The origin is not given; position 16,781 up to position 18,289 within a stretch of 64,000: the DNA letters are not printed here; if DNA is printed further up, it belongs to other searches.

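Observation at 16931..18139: GTP-cyclohydrolase-II-like enzyme with a 190-aa unknown N-domain and a possibly altered active site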

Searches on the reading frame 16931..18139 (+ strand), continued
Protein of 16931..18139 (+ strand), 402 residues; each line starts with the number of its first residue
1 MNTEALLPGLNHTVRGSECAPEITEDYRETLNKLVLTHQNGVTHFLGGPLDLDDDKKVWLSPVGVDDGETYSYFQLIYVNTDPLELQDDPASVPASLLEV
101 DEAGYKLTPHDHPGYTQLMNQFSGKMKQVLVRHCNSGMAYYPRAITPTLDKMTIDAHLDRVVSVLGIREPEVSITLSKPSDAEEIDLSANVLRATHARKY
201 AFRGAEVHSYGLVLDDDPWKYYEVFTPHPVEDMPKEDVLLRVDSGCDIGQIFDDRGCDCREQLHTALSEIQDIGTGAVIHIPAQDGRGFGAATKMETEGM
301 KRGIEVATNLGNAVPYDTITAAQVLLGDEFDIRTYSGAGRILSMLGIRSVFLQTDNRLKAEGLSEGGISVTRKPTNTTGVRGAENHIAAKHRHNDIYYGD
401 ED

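Call 37: search_protein_families(library=padloc, proteins=[window:16931-18139:+], max_evalue=0.01)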
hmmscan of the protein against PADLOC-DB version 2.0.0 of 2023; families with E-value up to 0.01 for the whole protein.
window:16931-18139:+ (402 aa): 0 families

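Call 61: find_related_loci(query=A4, collection=viral_contigs, flank=8000)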
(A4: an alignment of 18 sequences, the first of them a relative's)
Query A4 (242 aa) in viral_contigs; peptide patterns used: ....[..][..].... (x = any residue, [..] = any of these).
32 stretches matched a pattern, but none encodes a relative of the query by tblastn (E <= 1e-3).

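Call 62: find_related_loci(query=A1, collection=viral_contigs, flank=8000)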
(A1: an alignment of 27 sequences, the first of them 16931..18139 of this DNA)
Query A1 (402 aa) in viral_contigs; peptide patterns used: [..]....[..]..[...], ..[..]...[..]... (x = any residue, [..] = any of these).
85 stretches matched a pattern, but none encodes a relative of the query by tblastn (E <= 1e-3).

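Call 63: search_dna_similar(query=window:16931-18139:+, collection=phages, mode=protein, max_evalue=0.001, max_rows=15)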
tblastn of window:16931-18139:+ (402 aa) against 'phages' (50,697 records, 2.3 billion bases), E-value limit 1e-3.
Records with a match: 3; places in all: 3; records where one place covers at least 80% of the query: 0.
Best place of each record, by identity: <60% 3.
By first word of the organism name: Staphylococcus 2; Bacteriophage 1.
By host as written in the record: - 1; Staphylococcus aureus 1; methicillin-resistant Staphylococcus aureus spa type t127 1.
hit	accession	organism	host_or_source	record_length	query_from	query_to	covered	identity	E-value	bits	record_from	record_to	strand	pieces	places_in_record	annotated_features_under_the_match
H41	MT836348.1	Bacteriophage sp.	human fecal samples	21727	236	371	34%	35.5%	2e-13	78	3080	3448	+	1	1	record has no annotation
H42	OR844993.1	Staphylococcus phage SA 1306 Kay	Staphylococcus aureus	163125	240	373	33%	34.8%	1e-10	69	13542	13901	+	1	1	record has no annotation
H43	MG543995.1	Staphylococcus phage UPMK_1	methicillin-resistant Staphylococcus ...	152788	240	373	33%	34.8%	1e-10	69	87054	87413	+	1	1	riboflavin biosynthesis protein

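Call 85: list_cluster_members(proteins=[window:16931-18139:+, P0186, P0167, P0072, P0148, P0075])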
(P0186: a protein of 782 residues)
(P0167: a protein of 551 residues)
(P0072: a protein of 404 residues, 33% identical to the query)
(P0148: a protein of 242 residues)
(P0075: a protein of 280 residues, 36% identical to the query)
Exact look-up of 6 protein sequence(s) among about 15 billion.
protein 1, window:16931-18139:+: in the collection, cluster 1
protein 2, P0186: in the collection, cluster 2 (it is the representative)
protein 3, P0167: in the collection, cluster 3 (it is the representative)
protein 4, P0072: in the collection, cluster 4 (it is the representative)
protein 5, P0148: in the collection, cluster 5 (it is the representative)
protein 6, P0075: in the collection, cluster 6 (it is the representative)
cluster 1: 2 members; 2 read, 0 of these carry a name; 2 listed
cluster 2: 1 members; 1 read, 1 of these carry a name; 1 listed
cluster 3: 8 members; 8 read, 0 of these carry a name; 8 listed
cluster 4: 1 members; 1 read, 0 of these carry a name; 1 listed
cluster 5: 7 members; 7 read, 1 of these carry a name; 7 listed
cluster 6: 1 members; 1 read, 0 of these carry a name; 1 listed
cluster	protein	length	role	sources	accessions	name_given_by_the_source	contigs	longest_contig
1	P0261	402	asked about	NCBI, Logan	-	-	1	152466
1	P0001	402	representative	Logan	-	-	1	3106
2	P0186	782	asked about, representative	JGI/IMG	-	orotidine-5'-phosphate decarboxylase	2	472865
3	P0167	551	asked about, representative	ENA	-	-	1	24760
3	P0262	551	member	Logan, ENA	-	-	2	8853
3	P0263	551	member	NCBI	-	-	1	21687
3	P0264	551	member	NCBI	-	-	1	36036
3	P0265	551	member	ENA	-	-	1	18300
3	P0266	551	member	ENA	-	-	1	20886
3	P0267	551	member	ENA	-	-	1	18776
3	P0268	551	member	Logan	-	-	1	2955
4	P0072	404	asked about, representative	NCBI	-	-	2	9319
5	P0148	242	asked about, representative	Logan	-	-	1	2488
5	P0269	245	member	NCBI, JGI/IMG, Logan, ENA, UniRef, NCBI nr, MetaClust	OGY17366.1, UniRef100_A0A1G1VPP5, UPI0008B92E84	MAG: hypothetical protein A2784_02485 [Candidatus Chisholmbacteria bacterium ... | GTP cyclohydrolase II domain-containing protein n=1 Tax=Candidatus Chisholmbacteria ... | status=active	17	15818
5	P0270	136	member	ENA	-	-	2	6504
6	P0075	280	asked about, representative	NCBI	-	-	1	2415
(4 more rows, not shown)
